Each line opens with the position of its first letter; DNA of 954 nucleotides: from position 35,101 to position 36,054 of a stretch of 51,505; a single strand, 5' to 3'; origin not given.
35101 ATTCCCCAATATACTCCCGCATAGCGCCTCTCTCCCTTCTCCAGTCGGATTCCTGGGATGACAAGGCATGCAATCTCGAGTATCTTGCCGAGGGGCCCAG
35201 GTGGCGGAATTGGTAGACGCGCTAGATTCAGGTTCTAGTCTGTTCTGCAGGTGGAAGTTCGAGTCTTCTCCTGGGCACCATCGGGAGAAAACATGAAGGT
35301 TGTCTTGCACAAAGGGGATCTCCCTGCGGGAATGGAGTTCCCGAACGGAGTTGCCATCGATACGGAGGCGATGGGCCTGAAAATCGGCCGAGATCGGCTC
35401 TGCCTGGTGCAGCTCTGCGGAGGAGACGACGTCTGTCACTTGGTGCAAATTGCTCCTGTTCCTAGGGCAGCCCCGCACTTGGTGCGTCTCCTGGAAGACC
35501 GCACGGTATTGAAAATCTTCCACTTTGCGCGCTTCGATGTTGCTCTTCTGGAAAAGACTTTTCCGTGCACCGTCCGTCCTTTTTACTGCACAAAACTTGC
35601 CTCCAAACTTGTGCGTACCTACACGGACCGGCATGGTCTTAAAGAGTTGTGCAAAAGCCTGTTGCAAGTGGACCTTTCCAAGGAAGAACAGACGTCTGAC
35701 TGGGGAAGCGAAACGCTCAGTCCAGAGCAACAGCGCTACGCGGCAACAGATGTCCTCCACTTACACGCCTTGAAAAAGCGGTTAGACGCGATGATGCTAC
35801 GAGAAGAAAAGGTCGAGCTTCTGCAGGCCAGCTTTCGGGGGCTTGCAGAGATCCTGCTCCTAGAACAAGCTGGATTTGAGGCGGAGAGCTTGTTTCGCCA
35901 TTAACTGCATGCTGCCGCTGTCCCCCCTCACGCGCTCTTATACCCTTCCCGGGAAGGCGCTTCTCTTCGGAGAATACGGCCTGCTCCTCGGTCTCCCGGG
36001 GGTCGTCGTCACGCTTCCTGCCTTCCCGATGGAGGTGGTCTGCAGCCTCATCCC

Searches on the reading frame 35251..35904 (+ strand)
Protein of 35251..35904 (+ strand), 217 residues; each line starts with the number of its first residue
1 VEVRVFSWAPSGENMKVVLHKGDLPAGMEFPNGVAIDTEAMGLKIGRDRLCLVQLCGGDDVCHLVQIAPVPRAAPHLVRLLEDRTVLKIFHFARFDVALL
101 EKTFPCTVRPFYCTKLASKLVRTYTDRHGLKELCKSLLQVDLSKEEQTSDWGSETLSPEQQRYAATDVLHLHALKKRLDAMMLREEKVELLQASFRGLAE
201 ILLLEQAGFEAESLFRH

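Call 4: search_protein_families(library=ncbifam, proteins=[window:35251-35904:+], max_evalue=0.01)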
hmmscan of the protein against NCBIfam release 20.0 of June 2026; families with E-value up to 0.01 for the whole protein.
window:35251-35904:+ (217 aa): 5 families
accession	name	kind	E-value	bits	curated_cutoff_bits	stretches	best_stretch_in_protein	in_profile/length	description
NF011539.0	PRK14975.1-3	equivalog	6.3e-25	87.5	640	1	32-210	67-248/628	bifunctional 3'-5' exonuclease/DNA polymerase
TIGR01388.1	rnd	equivalog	1.9e-24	86.6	298.95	1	33-194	20-178/363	ribonuclease D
NF011540.0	PRK14975.1-4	equivalog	6.1e-17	61.3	601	1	35-188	26-171/576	bifunctional 3'-5' exonuclease/DNA polymerase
NF008089.0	PRK10829.1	equivalog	4.8e-14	52.2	516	1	33-178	24-166/375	ribonuclease D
NF004397.1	PRK05755.1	equivalog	1.9e-08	33.3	720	1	32-210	317-507/889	DNA polymerase I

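Call 5: search_protein_families(library=pfam, proteins=[window:35251-35904:+], max_evalue=0.01)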
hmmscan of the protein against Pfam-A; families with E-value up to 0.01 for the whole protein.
window:35251-35904:+ (217 aa): 2 families
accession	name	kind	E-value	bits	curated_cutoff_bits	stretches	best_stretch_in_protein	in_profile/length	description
PF01612.26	DNA_pol_A_exo1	-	1.5e-34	119.7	23.6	1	33-181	22-171/173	3'-5' exonuclease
PF13482.12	RNase_H_2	-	9e-06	26.2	22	1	36-138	3-113/165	RNase_H superfamily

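Call 54: find_related_loci(query=A2, collection=metagenome_contigs, flank=6000)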
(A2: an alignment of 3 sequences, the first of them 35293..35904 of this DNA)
Query A2 (203 aa) in metagenome_contigs; peptide patterns used: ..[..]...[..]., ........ (x = any residue, [..] = any of these).
600 stretches matched a pattern (row limit reached: there are more); 581 encode a relative of the query (tblastn E <= 1e-3); the best 80 are kept; 80 distinct loci.
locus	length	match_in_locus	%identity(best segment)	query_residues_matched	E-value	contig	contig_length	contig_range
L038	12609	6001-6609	59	1-203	6e-76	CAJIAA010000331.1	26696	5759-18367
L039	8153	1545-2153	59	1-203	9e-76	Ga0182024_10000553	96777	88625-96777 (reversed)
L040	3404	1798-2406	58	1-203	7e-75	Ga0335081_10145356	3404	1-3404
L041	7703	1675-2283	57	1-203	3e-74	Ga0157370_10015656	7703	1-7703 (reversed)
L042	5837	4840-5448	58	1-203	2e-73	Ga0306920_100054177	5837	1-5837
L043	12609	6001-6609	57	1-203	2e-73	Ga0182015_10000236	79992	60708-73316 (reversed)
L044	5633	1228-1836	56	1-203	3e-73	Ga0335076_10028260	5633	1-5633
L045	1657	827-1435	59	1-203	1e-76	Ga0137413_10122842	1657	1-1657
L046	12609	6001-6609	58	1-203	4e-73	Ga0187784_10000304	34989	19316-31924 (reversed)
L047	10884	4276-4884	58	1-203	3e-73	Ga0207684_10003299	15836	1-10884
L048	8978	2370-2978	58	1-203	2e-72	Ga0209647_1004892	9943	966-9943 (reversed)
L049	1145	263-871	56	1-203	6e-78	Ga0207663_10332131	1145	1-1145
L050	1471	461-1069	57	1-203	2e-76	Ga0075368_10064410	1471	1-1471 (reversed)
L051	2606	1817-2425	55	1-203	7e-74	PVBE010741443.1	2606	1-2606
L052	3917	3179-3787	56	1-203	8e-73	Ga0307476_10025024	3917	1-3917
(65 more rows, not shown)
